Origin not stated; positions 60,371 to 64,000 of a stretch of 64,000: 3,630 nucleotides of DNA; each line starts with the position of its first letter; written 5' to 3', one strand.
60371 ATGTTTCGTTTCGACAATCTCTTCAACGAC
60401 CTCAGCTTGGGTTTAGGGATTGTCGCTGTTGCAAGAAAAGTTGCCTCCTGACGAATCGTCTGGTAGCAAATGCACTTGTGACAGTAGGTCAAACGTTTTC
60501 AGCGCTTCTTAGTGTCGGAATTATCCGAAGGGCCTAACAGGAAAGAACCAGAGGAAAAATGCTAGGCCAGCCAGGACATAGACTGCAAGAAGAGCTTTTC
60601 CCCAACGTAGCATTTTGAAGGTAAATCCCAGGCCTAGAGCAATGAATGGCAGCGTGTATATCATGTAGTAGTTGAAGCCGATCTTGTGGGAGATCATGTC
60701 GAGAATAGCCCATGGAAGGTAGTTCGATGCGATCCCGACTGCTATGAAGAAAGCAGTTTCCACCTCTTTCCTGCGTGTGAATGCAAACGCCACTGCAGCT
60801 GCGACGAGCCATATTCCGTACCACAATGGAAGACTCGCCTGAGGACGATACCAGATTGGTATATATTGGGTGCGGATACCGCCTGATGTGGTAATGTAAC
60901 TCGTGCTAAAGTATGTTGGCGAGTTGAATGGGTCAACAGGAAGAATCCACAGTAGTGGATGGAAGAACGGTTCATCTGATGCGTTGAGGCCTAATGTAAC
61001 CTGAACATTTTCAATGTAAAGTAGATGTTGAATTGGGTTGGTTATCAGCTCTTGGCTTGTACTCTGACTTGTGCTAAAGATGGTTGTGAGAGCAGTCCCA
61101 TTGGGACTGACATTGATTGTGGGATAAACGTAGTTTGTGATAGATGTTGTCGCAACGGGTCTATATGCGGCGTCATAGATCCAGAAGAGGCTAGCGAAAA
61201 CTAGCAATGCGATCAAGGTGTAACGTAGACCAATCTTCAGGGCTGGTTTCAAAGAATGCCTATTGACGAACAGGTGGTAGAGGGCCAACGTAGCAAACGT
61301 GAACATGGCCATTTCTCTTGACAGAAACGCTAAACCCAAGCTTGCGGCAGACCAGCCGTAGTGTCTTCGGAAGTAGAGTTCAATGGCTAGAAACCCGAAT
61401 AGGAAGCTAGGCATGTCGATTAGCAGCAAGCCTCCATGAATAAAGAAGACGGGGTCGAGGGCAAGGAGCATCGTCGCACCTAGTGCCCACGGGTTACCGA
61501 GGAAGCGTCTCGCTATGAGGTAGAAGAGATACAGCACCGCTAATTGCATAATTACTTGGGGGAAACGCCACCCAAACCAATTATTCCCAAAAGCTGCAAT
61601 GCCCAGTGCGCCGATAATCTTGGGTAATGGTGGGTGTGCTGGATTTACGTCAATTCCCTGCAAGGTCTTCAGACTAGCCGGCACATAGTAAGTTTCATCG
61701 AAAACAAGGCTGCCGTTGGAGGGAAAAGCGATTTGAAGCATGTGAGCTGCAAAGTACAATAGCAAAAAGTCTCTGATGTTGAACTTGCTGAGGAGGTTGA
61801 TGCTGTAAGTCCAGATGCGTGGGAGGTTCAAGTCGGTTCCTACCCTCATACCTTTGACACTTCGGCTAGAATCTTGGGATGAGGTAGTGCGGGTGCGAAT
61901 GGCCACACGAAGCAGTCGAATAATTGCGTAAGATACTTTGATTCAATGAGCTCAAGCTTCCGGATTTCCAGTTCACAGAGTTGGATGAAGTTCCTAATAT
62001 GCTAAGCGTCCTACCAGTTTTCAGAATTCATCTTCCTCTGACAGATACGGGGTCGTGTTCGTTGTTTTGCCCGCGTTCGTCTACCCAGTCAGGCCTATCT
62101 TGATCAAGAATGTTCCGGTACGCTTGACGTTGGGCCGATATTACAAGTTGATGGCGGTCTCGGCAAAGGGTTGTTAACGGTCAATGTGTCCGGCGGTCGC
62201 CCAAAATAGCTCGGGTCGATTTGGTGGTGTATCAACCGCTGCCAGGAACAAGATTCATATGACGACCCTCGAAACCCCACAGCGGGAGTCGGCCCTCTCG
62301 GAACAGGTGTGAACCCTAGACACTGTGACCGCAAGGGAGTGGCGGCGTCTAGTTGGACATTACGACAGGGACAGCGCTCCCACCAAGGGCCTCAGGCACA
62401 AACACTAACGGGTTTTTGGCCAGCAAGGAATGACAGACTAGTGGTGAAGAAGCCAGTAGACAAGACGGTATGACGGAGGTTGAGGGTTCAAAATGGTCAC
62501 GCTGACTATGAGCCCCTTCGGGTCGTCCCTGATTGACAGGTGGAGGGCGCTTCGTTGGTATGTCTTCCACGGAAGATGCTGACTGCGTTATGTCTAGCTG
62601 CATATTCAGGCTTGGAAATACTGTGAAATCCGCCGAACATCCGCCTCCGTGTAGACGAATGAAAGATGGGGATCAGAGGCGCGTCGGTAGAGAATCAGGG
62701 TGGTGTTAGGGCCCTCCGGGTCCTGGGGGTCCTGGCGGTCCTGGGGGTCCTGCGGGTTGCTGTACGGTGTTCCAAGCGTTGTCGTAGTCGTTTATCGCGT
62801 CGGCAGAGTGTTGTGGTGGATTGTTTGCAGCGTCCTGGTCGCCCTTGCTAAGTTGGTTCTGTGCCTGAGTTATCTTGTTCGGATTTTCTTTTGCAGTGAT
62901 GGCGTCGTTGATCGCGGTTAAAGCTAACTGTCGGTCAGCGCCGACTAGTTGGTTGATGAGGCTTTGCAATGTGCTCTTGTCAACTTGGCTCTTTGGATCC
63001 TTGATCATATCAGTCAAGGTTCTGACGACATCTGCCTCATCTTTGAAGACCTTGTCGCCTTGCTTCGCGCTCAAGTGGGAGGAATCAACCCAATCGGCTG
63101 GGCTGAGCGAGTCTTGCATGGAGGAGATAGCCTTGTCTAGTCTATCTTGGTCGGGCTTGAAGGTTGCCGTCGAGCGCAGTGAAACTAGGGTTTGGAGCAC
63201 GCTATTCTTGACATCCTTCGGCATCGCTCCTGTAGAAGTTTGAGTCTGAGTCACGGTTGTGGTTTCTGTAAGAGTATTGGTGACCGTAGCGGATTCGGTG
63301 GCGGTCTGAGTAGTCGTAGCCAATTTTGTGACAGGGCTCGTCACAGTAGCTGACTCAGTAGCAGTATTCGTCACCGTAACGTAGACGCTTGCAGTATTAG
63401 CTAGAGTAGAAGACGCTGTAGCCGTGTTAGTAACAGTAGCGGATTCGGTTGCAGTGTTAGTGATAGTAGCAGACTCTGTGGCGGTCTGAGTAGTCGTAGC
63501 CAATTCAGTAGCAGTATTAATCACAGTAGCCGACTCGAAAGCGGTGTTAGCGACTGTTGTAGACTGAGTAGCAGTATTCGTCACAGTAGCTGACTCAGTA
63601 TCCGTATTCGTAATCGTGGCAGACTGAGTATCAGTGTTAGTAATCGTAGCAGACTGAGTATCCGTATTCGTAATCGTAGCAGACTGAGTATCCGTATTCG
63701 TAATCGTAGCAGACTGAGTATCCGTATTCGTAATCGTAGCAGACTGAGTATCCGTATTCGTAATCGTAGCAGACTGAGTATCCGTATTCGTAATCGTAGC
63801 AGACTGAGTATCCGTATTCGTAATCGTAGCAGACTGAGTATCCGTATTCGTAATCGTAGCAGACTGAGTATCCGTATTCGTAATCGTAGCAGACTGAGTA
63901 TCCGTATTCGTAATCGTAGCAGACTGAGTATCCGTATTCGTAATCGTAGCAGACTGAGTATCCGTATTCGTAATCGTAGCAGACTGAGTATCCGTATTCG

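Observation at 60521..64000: Thr-rich perfect-repeat protein with collagen-like tail beside a GT39/PMT-like glycosyltransferase: candidate archaeal O-glycosylation pair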

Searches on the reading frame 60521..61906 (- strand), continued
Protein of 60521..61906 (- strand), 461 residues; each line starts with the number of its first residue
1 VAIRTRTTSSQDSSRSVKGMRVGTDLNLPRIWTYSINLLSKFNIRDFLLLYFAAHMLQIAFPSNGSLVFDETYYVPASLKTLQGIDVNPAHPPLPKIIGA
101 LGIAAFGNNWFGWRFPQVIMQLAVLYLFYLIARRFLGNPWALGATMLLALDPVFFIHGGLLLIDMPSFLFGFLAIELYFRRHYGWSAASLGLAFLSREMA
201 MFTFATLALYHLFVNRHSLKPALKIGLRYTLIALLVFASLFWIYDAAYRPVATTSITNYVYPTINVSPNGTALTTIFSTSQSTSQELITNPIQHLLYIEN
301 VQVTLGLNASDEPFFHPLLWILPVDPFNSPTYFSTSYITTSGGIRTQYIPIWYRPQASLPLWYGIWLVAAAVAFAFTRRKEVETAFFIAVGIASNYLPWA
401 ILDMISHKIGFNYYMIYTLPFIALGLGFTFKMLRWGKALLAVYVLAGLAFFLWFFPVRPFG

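Call 80: find_encoding_contigs(protein=P0013, flank=10000, max_places=2)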
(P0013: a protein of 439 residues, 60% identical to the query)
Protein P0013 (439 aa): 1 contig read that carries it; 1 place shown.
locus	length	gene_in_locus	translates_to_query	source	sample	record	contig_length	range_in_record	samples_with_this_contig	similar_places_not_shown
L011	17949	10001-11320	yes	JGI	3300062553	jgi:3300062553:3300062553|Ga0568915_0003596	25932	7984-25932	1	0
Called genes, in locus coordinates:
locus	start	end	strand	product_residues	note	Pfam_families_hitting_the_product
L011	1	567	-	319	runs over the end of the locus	PF02653:BPD_transp_2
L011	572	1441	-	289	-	PF02653:BPD_transp_2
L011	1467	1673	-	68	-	-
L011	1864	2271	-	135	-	-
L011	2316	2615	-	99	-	-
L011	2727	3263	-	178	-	-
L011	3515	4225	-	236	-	PF01411:tRNA-synt_2c, PF07973:tRNA_SAD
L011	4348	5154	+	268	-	PF01177:Asp_Glu_race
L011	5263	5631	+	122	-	-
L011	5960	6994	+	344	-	PF00586:AIRS, PF02769:AIRS_C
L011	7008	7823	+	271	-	PF00528:BPD_transp_1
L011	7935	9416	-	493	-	PF13927:Ig_3 (faint), PF13240:Zn_Ribbon_1 (weak)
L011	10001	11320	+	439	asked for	PF13231:PMT_2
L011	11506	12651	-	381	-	PF00571:CBS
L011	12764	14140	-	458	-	PF00696:AA_kinase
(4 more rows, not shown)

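Call 81: find_encoding_contigs(protein=P0032, flank=10000, max_places=2)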
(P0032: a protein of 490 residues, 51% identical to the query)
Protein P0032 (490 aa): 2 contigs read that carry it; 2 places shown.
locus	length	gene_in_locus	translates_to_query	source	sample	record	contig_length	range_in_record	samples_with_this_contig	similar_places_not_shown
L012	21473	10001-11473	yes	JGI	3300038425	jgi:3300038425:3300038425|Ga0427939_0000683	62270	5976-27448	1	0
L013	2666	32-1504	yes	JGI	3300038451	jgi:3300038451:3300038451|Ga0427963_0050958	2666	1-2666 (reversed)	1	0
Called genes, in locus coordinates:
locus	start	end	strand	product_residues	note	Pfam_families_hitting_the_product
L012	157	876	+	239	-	-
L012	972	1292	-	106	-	-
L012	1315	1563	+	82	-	-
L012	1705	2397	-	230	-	-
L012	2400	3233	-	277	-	-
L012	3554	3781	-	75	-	-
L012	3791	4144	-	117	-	-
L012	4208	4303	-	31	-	-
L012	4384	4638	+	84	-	-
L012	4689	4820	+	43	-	-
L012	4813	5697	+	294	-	PF00072:Response_reg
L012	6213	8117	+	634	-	PF08450:SGL (faint), PF18998:Flg_new_2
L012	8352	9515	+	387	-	PF13439:Glyco_transf_4, PF13579:Glyco_trans_4_4, PF20706:GT4-conflict, PF00534:Glycos_transf_1, PF13692:Glyco_trans_1_4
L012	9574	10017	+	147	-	PF08241:Methyltransf_11, PF13489:Methyltransf_23 (weak)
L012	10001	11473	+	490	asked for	PF13231:PMT_2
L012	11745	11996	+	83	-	-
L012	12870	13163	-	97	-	PF18902:DUF5658 (weak)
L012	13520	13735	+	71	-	-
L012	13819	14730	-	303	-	PF00291:PALP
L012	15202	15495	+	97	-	-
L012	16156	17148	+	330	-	PF00953:Glycos_transf_4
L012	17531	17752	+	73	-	-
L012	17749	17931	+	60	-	-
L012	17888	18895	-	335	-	PF13240:Zn_Ribbon_1 (faint)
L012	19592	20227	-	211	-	PF14512:TM1586_NiRdase (weak), PF00881:Nitroreductase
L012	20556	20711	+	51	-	-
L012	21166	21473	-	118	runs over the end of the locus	PF12840:HTH_20, PF01022:HTH_5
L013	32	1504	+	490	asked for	PF13231:PMT_2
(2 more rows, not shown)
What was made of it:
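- L012 has a Glycos_transf_4 (polyprenyl-phosphate sugar-phosphate transferase family) gene 5 kb away (call 81).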

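Call 85: find_encoding_contigs(protein=P0049, flank=10000, max_places=1)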
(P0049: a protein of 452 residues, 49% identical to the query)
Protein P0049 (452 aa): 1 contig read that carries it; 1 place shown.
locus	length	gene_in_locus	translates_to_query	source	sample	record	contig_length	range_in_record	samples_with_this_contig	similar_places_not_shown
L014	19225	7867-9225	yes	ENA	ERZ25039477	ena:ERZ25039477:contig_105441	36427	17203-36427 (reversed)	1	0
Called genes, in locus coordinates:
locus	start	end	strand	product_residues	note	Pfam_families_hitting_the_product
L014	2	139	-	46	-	?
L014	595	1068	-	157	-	-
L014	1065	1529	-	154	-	PF00266:Aminotran_5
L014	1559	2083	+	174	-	-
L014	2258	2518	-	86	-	-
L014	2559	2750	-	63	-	-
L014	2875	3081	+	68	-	-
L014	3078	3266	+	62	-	-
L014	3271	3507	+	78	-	-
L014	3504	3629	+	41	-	-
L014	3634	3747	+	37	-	-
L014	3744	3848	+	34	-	-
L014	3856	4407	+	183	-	-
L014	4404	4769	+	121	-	-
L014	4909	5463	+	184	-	-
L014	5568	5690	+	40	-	-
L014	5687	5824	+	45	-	-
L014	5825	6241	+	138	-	-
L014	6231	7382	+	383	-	PF13439:Glyco_transf_4, PF13579:Glyco_trans_4_4, PF20706:GT4-conflict, PF00534:Glycos_transf_1, PF13692:Glyco_trans_1_4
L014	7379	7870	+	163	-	PF13489:Methyltransf_23, PF08241:Methyltransf_11, PF13649:Methyltransf_25 (weak), PF13847:Methyltransf_31 (weak)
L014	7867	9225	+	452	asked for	PF13231:PMT_2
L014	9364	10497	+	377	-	PF04015:DUF362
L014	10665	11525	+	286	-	PF04055:Radical_SAM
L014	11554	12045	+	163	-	-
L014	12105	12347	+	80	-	-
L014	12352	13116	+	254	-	-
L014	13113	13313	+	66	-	-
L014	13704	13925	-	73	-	-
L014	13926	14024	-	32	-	-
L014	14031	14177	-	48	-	-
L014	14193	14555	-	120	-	-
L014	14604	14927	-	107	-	-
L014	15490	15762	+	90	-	-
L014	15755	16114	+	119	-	-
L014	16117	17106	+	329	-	-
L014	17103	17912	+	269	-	-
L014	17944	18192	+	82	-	-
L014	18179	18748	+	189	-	-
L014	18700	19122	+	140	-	-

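Call 86: find_encoding_contigs(protein=P0079, flank=10000, max_places=2)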
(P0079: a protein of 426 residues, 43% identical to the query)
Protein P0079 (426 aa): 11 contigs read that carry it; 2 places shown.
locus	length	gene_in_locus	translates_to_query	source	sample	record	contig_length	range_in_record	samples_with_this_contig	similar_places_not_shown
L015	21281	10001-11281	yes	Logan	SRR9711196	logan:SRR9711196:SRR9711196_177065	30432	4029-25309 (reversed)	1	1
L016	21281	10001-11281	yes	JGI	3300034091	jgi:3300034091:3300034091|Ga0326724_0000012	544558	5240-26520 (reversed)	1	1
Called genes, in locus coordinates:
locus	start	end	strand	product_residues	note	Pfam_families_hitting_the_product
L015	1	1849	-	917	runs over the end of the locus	-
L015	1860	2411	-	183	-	-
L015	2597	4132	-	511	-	PF02366:PMT, PF13231:PMT_2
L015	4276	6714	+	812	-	-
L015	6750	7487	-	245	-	PF01209:Ubie_methyltran (weak), PF08241:Methyltransf_11, PF13649:Methyltransf_25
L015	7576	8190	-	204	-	-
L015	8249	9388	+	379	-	PF13439:Glyco_transf_4, PF13579:Glyco_trans_4_4, PF20706:GT4-conflict (weak), PF00534:Glycos_transf_1, PF13692:Glyco_trans_1_4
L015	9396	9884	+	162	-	PF13489:Methyltransf_23 (weak), PF13649:Methyltransf_25 (faint), PF08241:Methyltransf_11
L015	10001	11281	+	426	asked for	PF13231:PMT_2 (weak)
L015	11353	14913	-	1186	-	PF16640:Big_3_5 (faint)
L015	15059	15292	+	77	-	-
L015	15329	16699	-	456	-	PF00211:Guanylate_cyc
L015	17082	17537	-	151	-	PF07790:Pilin_N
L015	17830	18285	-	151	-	-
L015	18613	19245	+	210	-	PF07790:Pilin_N (weak)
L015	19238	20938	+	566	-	-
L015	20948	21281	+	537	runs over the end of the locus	-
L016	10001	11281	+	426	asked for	PF13231:PMT_2 (weak)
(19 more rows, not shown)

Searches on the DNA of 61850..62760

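Call 67: search_rna_families(source=window, start=61850, end=62760, threshold=evalue, max_evalue=1)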
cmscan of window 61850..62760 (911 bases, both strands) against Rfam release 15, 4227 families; matches with E-value up to 1: 1.
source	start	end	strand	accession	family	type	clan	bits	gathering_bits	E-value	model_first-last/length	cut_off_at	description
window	61968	62054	+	RF02172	RFPL3-AS1_2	Gene; lncRNA;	-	14.2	40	0.64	1-71/71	no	RFPL3 antisense RNA 1 conserved region 2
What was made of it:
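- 62004..62705 (.): Unique non-coding spacer between the repeat gene and the GT-C. No Rfam match (call 67).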

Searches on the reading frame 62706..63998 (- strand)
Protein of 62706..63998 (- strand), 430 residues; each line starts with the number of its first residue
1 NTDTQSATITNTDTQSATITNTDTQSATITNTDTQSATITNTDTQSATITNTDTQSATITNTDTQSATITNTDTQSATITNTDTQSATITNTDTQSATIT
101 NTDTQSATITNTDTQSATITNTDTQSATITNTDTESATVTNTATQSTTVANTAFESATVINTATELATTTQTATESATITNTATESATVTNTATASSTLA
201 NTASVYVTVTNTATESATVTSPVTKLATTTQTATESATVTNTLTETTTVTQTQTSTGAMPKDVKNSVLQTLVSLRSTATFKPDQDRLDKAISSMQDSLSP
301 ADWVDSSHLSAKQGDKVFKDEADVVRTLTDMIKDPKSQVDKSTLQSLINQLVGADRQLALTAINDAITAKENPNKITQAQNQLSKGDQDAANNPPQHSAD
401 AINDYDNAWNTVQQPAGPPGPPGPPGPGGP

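Call 8: search_protein_families(library=pfam, proteins=[window:62706-63998:-], max_evalue=0.01)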
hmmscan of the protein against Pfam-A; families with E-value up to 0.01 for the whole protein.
window:62706-63998:- (430 aa): 0 families

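Call 19: search_protein_families(library=ncbifam, proteins=[window:62709-63998:-], max_evalue=0.01)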
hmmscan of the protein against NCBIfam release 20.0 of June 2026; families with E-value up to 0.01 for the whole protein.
window:62709-63998:- (430 aa): 2 families
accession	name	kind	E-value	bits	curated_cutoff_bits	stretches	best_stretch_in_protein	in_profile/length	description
NF052603.1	penta_Alr5209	equivalog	1.7e-05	24.9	125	0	62-142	18-98/113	Alr5209 family pentapeptide repeat protein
NF047416.1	penta_HetL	equivalog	0.0015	18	260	1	3-141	74-215/218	heterocyst differentiation pentapeptide repeat protein HetL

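Call 58: predict_structure(protein=window:62709-63998:-)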
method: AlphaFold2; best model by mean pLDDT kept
length: 430 residues; sequences in the alignment: 1
mean_pLDDT: 76.7   pTM: 0.53
mean pLDDT of the five models: 76.7, 73.6, 62.3, 62.0, 56.2
residues with pLDDT >= 90: 28; 70-90: 308; 50-70: 59; < 50: 35
segments of 3 or more residues with pLDDT < 50: 242-259, 301-306, 418-421, 428-430
pLDDT, mean of each block of 10 residues (from residue 1): 67 72 74 73 74 77 81 84 85 87 86 87 84 86 85 86 87 86 84 83 76 75 62 58 44 39 79 89 92 79 49 75 90 90 87 79 70 77 83 79 87 62 49
secondary structure, 60 per line:
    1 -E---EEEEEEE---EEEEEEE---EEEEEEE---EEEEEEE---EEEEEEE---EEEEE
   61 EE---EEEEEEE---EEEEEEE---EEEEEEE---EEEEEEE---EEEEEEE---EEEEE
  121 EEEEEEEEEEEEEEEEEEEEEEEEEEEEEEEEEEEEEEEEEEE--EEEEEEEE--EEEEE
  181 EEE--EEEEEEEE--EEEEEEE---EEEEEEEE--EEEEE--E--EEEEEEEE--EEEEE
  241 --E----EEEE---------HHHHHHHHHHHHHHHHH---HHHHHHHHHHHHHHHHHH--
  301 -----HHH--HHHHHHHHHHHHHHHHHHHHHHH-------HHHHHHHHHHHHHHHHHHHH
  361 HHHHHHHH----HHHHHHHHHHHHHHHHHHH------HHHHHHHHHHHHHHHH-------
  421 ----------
elements in order: E6-12 E16-22 E26-32 E36-42 E46-52 E56-62 E66-72 E76-82 E86-92 E96-102 E106-112 E116-163 E166-173 E176-183 E186-193 E196-202 E206-213 E216-220 E226-233 E236-240 E248-251 H261-277 H281-298 H311-333 H341-368 H373-391 H398-413
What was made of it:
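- The AF2 single-sequence model gives 7-residue strands and 3-residue turns every 10 residues, with pLDDT 70-87 over about 240 residues (call 58).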
